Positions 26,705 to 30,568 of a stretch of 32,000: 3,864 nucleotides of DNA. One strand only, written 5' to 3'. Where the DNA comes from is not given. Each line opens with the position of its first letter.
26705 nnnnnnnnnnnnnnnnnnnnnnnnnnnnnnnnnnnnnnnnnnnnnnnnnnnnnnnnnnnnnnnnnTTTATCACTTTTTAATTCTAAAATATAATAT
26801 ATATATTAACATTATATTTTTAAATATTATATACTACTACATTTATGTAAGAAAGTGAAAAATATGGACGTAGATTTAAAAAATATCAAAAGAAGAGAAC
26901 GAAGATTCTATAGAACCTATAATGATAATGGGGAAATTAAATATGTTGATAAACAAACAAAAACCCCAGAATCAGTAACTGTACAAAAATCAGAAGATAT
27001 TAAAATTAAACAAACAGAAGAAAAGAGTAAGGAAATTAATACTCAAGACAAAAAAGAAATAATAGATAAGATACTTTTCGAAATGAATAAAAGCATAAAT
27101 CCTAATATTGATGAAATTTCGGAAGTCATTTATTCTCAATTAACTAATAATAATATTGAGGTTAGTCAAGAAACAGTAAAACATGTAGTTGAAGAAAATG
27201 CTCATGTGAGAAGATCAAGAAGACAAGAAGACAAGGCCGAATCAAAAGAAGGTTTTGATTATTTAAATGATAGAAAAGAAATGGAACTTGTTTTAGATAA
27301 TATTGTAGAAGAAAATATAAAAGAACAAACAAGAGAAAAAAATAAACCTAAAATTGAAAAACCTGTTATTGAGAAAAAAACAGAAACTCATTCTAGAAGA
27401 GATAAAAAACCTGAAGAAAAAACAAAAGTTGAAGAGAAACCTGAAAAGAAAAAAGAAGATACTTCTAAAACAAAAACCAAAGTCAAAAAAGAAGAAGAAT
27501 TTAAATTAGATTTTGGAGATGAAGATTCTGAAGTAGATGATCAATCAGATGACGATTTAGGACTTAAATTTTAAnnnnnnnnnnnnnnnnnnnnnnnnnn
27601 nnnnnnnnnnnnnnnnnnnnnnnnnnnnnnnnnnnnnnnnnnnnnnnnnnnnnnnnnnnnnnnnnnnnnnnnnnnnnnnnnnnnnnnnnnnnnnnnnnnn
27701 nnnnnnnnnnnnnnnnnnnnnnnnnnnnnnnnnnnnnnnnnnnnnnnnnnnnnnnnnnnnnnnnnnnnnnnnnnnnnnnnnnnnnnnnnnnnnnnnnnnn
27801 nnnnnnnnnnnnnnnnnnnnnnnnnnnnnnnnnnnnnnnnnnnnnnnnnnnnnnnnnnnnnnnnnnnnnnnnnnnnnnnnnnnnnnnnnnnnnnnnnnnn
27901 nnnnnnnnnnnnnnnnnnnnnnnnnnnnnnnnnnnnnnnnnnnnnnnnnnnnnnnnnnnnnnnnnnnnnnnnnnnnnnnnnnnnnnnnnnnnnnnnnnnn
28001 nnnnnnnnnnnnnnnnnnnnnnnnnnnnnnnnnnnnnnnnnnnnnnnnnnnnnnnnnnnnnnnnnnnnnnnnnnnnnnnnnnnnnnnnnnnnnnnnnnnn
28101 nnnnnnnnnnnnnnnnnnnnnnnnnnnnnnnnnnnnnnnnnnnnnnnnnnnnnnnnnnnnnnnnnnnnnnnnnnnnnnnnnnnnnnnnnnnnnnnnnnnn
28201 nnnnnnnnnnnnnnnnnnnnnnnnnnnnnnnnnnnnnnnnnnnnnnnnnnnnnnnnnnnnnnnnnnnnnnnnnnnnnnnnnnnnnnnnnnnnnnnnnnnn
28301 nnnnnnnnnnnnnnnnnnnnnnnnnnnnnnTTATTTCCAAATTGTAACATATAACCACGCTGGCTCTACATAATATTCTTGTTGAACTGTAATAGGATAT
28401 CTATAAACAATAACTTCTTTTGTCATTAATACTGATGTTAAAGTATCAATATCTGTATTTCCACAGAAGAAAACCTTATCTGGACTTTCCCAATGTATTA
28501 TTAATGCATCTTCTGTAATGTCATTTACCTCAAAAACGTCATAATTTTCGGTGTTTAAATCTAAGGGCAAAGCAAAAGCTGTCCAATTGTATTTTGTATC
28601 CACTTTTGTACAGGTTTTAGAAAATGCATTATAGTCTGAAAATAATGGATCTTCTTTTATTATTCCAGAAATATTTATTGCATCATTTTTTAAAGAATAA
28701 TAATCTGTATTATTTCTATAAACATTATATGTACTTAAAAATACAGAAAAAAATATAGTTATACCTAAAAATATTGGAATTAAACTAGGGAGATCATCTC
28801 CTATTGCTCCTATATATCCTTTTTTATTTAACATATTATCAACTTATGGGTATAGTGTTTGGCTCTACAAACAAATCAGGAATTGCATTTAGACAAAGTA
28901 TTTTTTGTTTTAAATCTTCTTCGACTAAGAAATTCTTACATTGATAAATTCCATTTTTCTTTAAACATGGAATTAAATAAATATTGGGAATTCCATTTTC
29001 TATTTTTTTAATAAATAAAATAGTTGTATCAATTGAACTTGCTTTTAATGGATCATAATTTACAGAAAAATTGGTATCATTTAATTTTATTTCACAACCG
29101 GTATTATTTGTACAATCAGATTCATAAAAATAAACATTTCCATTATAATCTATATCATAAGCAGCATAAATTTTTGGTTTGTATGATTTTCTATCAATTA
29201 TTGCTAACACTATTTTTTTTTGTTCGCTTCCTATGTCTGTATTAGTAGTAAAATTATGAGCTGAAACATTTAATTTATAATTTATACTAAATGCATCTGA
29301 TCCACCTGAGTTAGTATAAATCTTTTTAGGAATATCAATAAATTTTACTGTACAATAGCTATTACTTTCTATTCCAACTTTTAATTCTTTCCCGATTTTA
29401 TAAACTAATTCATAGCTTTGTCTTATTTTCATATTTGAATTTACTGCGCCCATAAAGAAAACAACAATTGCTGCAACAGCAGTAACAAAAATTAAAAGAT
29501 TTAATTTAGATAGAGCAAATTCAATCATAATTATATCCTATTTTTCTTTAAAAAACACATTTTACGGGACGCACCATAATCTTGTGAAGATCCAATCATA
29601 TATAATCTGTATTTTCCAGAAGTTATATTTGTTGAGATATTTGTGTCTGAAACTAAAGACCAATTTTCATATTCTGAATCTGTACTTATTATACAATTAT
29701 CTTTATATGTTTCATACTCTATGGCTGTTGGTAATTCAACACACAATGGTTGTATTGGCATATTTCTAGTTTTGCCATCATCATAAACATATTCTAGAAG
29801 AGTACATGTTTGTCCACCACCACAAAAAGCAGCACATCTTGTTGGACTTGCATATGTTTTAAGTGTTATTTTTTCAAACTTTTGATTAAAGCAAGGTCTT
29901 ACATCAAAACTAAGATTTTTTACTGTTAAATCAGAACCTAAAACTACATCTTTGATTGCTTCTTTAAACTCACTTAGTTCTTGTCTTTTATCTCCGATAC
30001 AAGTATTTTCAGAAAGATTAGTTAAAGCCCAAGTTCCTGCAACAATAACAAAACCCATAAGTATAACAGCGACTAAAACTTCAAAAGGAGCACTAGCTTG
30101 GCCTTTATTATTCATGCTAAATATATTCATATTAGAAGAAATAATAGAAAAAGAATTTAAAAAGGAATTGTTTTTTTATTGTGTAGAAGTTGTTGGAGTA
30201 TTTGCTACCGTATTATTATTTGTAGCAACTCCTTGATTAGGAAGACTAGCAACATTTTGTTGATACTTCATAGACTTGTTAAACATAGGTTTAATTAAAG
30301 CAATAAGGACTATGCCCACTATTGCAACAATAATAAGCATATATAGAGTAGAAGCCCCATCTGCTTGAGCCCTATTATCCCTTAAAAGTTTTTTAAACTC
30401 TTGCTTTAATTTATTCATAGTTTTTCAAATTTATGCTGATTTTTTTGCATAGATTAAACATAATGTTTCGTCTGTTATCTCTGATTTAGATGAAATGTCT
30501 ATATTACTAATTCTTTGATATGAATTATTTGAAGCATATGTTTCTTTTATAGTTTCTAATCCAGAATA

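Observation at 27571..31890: Seven-gene operon of cysteine-rich proteins with class III (archaeal type IV pilin) signal peptides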

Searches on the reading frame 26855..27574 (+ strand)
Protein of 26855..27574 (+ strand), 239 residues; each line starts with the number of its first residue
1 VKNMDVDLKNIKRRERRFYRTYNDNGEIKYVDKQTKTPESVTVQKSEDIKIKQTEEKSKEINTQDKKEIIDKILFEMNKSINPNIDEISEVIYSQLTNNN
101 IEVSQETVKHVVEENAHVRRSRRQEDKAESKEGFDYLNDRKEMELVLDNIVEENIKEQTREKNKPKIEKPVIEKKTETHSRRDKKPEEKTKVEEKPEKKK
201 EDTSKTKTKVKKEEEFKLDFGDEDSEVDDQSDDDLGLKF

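Call 6: search_protein_families(library=pfam, proteins=[window:26855-27574:+], max_evalue=1)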
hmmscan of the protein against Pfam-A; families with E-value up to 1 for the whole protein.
window:26855-27574:+ (239 aa): 2 families
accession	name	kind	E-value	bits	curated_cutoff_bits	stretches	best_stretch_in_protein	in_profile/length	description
PF03433.18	EspA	-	0.017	15.4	23.4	1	50-122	54-120/180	EspA-like secreted protein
PF11480.13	ImmE5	-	0.13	12.9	25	1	100-158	8-69/82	Colicin-E5 Imm protein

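Call 7: search_protein_families(library=ncbifam, proteins=[window:26855-27574:+], max_evalue=1)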
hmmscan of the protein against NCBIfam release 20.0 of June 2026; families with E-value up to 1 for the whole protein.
window:26855-27574:+ (239 aa): 0 families

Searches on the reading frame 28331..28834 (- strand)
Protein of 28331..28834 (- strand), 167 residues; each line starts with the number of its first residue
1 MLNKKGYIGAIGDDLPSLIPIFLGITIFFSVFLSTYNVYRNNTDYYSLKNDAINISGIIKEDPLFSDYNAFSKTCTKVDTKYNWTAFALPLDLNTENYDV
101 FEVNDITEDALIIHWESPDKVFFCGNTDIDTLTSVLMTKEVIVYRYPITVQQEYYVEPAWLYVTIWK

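Call 6: search_protein_families(library=pfam, proteins=[window:28331-28834:-], max_evalue=1)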
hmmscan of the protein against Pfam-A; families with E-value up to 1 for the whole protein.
window:28331-28834:- (167 aa): 2 families
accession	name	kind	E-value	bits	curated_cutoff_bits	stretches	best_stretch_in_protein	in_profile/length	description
PF20562.5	DUF6772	-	0.074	12.7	27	1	77-109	206-238/284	Domain of unknown function (DUF6772)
PF02350.25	Epimerase_2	-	0.35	10.1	30.6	1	105-148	131-174/347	UDP-N-acetylglucosamine 2-epimerase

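Call 7: search_protein_families(library=ncbifam, proteins=[window:28331-28834:-], max_evalue=1)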
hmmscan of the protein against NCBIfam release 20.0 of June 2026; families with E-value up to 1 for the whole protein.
window:28331-28834:- (167 aa): 0 families

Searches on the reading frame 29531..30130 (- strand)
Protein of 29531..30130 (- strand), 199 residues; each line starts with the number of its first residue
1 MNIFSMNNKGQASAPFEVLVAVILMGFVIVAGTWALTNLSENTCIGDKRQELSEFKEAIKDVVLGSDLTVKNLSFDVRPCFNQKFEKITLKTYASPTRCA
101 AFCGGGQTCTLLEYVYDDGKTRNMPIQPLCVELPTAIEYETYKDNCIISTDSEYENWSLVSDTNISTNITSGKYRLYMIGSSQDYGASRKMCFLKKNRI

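Call 6: search_protein_families(library=pfam, proteins=[window:29531-30130:-], max_evalue=1)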
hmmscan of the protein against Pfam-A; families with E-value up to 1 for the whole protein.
window:29531-30130:- (199 aa): 1 family
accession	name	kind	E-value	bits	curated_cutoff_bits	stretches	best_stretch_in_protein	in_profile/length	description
PF00024.32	PAN_1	-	0.15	12.4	21.4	1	86-127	15-46/76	PAN domain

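Call 7: search_protein_families(library=ncbifam, proteins=[window:29531-30130:-], max_evalue=1)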
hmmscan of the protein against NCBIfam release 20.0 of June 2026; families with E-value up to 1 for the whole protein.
window:29531-30130:- (199 aa): 0 families

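Call 9: find_encoding_contigs(protein=window:29531-30130:-, flank=10000, max_places=6)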
Protein window:29531-30130:- (199 aa): 6 contigs read that carry it; 4 places shown.
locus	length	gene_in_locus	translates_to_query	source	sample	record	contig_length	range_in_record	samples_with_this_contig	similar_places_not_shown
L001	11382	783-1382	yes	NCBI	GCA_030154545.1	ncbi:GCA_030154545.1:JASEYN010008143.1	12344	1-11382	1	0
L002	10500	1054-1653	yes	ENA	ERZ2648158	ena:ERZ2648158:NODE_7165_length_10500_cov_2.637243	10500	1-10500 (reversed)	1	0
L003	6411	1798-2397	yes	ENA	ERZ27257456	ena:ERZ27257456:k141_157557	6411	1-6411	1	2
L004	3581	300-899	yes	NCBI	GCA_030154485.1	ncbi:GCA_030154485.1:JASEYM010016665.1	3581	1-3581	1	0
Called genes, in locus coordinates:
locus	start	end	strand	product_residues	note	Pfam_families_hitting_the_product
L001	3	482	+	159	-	?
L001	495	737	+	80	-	-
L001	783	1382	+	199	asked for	-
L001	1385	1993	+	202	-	-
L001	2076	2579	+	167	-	-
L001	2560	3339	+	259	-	-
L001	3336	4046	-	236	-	-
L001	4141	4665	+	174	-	-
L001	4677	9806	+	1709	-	-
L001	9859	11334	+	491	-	PF01336:tRNA_anti-codon, PF00152:tRNA-synt_2, PF01409:tRNA-synt_2d (faint)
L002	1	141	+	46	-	?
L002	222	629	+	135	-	-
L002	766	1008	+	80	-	-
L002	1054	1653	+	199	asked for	-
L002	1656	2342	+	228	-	-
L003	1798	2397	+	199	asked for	-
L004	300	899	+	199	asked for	-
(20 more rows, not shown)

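Call 35: find_homologous_proteins(query=window:29531-30130:-)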
Query window:29531-30130:- (199 aa): 40 proteins with E <= 0.001 among 75 candidates.
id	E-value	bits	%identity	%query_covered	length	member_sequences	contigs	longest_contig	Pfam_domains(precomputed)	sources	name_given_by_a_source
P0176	5.3e-129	446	99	100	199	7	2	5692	-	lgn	-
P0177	6.1e-102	357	79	100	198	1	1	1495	-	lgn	-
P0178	9.8e-99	347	78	99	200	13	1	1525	-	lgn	-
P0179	1.1e-88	314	72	100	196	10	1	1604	-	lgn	-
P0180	1.9e-86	307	70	100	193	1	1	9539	-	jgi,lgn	-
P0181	4.4e-79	283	65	100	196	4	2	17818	-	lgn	-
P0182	3.4e-78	280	63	96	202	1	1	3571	-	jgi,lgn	-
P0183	3.8e-77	276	62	100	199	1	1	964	-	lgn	-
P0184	8.3e-77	275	65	95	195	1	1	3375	-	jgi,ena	-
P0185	1.3e-76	275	65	95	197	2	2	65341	-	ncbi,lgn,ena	ncbi:MAG: hypothetical protein WCX82_00025 [archaeon]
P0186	1.2e-75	272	63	96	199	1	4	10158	-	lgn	-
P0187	2.1e-75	271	76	80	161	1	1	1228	-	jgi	-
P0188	2.1e-71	258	59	98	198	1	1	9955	-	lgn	-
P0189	2.7e-69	251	60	98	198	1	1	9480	-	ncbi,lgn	-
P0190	1.9e-65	238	54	98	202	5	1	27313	-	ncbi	-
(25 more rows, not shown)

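Call 42: predict_structure(alignment_id=A2)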
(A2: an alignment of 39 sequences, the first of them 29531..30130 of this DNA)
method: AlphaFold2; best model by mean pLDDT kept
length: 199 residues; sequences in the alignment: 39
mean_pLDDT: 80.3   pTM: 0.66
mean pLDDT of the five models: 80.3, 79.3, 76.2, 74.0, 72.7
residues with pLDDT >= 90: 17; 70-90: 152; 50-70: 21; < 50: 9
segments of 3 or more residues with pLDDT < 50: 1-7
pLDDT, mean of each block of 10 residues (from residue 1): 47 71 91 80 85 89 77 83 84 87 86 88 87 77 82 85 77 85 62 83
secondary structure, 60 per line:
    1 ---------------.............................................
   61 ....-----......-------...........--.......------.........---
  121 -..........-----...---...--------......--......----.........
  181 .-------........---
elements in order: H16-64 E70-75 E86-93 H96-102 E109-117 E122-131 E137-139 E157-159 H162-167 E172-181 E189-196

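Call 46: fold_search(model_id=the predicted structure, library=pdb)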
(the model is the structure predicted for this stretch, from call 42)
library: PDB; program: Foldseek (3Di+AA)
matches with E <= 10: 229; with E <= 0.001: 0
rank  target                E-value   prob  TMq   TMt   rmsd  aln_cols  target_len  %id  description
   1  1foe_E                1.6e-01  0.06  0.15  0.09  19.1       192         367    9  CRYSTAL STRUCTURE OF RAC1 IN COMPLEX WITH THE GUANINE NUCLEOTIDE EXCHANGE REGION OF TIAM1 (released 2001-01-17)
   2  6e09_D                3.9e-01  0.11  0.18  0.15  16.9       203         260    9  Crystal Structure of Helicobacter pylori TlpA Chemoreceptor Ligand Binding Domain (released 2018-09-12)
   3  1pfs_A                4.2e-01  0.07  0.15  0.27  13.4       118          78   12  SOLUTION NMR STRUCTURE OF THE SINGLE-STRANDED DNA BINDING PROTEIN OF THE FILAMENTOUS PSEUDOMONAS PHAGE PF3, MINIMIZED  (released 1997-02-12)
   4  8dp5_A                4.2e-01  0.07  0.13  0.09  15.9       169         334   10  Structure of the PEAK3/14-3-3 complex (released 2023-06-28)
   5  9kpj                  5.0e-01  0.10  0.18  0.14  17.2       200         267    8  Crystal structure of Helicobacter pylori chemoreceptor TlpA ligand-binding domain in complex with indole (released 2025-10-22)
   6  1foe_C                5.6e-01  0.02  0.12  0.08  18.4       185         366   10  CRYSTAL STRUCTURE OF RAC1 IN COMPLEX WITH THE GUANINE NUCLEOTIDE EXCHANGE REGION OF TIAM1 (released 2001-01-17)
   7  1foe_A                5.6e-01  0.02  0.11  0.09  19.5       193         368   10  CRYSTAL STRUCTURE OF RAC1 IN COMPLEX WITH THE GUANINE NUCLEOTIDE EXCHANGE REGION OF TIAM1 (released 2001-01-17)
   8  1ss4_A                6.4e-01  0.08  0.16  0.19  12.1       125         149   14  Crystal Structure of the Glyoxalase Family Protein APC24694 from Bacillus cereus (released 2004-08-03)
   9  6e09_A                7.2e-01  0.09  0.19  0.16  17.8       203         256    9  Crystal Structure of Helicobacter pylori TlpA Chemoreceptor Ligand Binding Domain (released 2018-09-12)
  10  7yny_A                8.6e-01  0.06  0.16  0.11  12.8       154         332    7  Crystal structure of baculovirus LEF-3 from Helicoverpa armigera nucleopolyhedrovirus (released 2023-01-25)
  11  9mj5_C                8.6e-01  0.03  0.13  0.14  18.3       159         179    8  Catalytic domain of human DNA polymerase alpha in complex with DNA and RPA (released 2025-02-19)
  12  6e09_C                9.1e-01  0.08  0.19  0.16  16.7       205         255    8  Crystal Structure of Helicobacter pylori TlpA Chemoreceptor Ligand Binding Domain (released 2018-09-12)
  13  1ss4_B                1.1e+00  0.06  0.15  0.19  12.4       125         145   14  Crystal Structure of the Glyoxalase Family Protein APC24694 from Bacillus cereus (released 2004-08-03)
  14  2ra5                  1.1e+00  0.04  0.15  0.18  13.5       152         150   10  Crystal structure of the putative transcriptional regulator from Streptomyces coelicolor (released 2007-09-25)
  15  2o3o_L                1.1e+00  0.03  0.14  0.12  22.2       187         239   11  Crystal Structure of the sensor histidine kinase regulator YycI from Bacillus subtitlis (released 2007-04-10)
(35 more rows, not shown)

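Call 61: search_solved_structures(query=A2, max_evalue=10, show_alignments=3)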
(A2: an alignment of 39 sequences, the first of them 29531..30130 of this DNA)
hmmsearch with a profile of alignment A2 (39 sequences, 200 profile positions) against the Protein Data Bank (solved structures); distinct sequences matched with E-value up to 10: 0.

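Call 68: search_protein_representatives(alignment_id=A2)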
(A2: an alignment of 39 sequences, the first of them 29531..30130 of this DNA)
Query: 39 sequences, 200 profile positions. Proteins with E-value up to 0.001 (for the whole library): 206; up to 1e-10: 136; up to 1e-30: 2. The best 150 are listed.
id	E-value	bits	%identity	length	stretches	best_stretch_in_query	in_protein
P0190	8.0e-91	319.3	-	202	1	3-198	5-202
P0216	1.2e-71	256.8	-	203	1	2-197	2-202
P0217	8.1e-28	113.6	-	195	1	10-198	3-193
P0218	9.7e-27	110.1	-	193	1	10-198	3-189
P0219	4.8e-26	107.9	-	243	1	9-197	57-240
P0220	4.9e-26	107.8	-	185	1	10-198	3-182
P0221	1.8e-25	106.0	-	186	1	9-190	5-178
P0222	4.4e-25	104.7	-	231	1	8-198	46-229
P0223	4.4e-25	104.7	-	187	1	11-194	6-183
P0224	6.7e-25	104.1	-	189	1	10-194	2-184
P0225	9.3e-25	103.6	-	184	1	10-198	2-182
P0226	2.6e-24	102.2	-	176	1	10-193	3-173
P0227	3.0e-24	102.0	-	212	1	4-198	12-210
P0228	4.6e-24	101.4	-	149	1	8-122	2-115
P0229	4.6e-24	101.4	-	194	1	7-197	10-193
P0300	7.5e-17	77.8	-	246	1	12-153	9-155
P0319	7.3e-15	71.3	-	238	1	7-153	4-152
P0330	4.2e-13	65.6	-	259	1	11-142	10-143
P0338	5.7e-12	61.9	-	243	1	13-155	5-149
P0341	1.1e-11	61.0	-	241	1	10-152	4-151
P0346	3.8e-11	59.2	-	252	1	10-147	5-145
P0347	6.1e-11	58.5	-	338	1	10-180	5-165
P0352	2.2e-10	56.7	-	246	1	9-152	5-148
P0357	1.6e-09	53.9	-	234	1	10-150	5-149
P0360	1.8e-09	53.7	-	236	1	7-144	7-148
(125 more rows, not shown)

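Call 69: search_protein_families(library=pfam, proteins=[P0300, P0319, P0330, P0338, P0341, P0346, P0347, P0352, P0357, P0360], max_evalue=1)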
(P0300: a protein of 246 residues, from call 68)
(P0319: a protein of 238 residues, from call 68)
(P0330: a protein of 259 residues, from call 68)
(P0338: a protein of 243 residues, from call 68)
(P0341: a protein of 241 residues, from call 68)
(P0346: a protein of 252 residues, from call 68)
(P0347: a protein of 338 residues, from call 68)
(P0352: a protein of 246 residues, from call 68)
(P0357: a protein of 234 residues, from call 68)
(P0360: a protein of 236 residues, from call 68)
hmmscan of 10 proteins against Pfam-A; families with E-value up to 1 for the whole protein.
P0300 (246 aa): 2 families
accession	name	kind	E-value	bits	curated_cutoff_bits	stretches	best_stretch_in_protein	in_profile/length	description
PF02713.20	DUF220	-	0.0099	16.4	29.4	1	107-121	32-46/73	Domain of unknown function DUF220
PF23993.1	DUF7311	-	0.18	12.8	27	1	19-79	5-65/150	Domain of unknown function (DUF7311)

P0319 (238 aa): 0 families

P0330 (259 aa): 0 families

P0338 (243 aa): 0 families

P0341 (241 aa): 0 families

P0346 (252 aa): 2 families
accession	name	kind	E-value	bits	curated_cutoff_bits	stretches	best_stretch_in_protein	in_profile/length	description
PF23993.1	DUF7311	-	0.13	13.2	27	1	15-71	3-59/150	Domain of unknown function (DUF7311)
PF19084.5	DUF5775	-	0.22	12.3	28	1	16-59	10-51/81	Family of unknown function (DUF5775)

P0347 (338 aa): 8 families
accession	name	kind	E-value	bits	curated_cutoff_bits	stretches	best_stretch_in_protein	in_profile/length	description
PF14694.11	LINES_N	-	0.02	14.7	25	1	20-84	188-252/351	Lines N-terminus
PF25686.1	Betaherpes_U91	-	0.031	14.2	27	1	9-63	7-62/157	Betaherpesvirus U91 protein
PF06365.17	CD34_antigen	-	0.037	14.5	26.3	1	15-60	105-150/204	CD34/Podocalyxin family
PF14316.11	DUF4381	-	0.075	13.8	27.2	0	16-54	23-59/145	Domain of unknown function (DUF4381)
PF11743.13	DUF3301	-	0.096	12.8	25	1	17-57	8-47/95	Protein of unknown function (DUF3301)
PF10003.15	DUF2244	-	0.097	12.8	27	1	250-309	5-64/138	Integral membrane protein (DUF2244)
PF24897.1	DUF7744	-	0.18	12.4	27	1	34-73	47-86/101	Domain of unknown function (DUF7744)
PF18159.6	S_4TM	-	0.34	10.7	26.9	0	260-316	33-88/291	SMODS-associating 4TM effector domain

P0352 (246 aa): 0 families

P0357 (234 aa): 1 family
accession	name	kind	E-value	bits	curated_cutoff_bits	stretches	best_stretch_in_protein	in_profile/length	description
PF20241.3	DUF6598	-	0.046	13.9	27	1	49-160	99-216/240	Domain of unknown function (DUF6598)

P0360 (236 aa): 0 families

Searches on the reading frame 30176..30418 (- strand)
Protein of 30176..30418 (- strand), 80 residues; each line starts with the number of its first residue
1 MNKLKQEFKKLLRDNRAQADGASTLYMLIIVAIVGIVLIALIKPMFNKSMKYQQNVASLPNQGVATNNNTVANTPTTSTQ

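Call 6: search_protein_families(library=pfam, proteins=[window:30176-30418:-], max_evalue=1)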
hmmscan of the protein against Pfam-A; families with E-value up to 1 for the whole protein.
window:30176-30418:- (80 aa): 1 family
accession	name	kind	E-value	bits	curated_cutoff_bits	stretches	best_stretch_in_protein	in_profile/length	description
PF12911.12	OppC_N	-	0.15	12.4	23.9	1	27-57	17-47/53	N-terminal TM domain of oligopeptide transport permease C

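Call 7: search_protein_families(library=ncbifam, proteins=[window:30176-30418:-], max_evalue=1)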
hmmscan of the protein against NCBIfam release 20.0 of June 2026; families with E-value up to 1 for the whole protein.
window:30176-30418:- (80 aa): 0 families

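Call 88: search_protein_families(library=pfam, proteins=[window:30176-30418:-], max_evalue=1)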
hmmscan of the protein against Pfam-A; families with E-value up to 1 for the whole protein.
window:30176-30418:- (80 aa): 1 family
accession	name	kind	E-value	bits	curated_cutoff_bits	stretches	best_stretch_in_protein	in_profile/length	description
PF12911.12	OppC_N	-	0.15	12.4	23.9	1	27-57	17-47/53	N-terminal TM domain of oligopeptide transport permease C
